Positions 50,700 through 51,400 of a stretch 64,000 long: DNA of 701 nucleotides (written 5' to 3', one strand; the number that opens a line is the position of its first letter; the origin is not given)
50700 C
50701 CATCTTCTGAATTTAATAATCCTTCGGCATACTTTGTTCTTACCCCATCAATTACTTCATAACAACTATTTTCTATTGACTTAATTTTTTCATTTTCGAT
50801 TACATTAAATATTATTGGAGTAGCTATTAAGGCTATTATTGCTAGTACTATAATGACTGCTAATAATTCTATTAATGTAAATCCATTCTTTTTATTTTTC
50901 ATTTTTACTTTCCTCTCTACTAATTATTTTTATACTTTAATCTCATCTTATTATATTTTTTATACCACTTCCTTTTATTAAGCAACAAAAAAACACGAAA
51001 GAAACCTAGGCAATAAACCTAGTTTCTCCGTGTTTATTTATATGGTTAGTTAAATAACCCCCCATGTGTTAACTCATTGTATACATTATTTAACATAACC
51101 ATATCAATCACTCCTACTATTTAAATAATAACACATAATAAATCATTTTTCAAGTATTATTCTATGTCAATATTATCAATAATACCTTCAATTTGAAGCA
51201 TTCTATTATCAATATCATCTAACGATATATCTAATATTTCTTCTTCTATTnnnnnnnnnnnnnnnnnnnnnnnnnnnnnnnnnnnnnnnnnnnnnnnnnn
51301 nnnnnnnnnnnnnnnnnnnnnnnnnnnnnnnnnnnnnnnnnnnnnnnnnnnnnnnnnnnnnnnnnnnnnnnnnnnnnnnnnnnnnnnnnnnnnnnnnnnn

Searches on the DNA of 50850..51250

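Call 17: search_rna_families(source=window, start=50850, end=51250, threshold=evalue, max_evalue=10)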
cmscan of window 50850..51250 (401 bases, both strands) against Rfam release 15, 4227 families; matches with E-value up to 10: 3.
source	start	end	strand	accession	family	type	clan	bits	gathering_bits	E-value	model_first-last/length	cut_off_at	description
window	50983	51044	-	RF00668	mir-302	Gene; miRNA;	CL00096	21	55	0.14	1-68/68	no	mir-302 microRNA precursor family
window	50947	51009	-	RF03794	MIR5298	Gene; miRNA;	-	18.6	70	2.7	1-80/80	no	MIR5298 microRNA precursor family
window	50996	51107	-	RF00444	PrrF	Gene; sRNA;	-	14.8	90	5.6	1-150/150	no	PrrF RNA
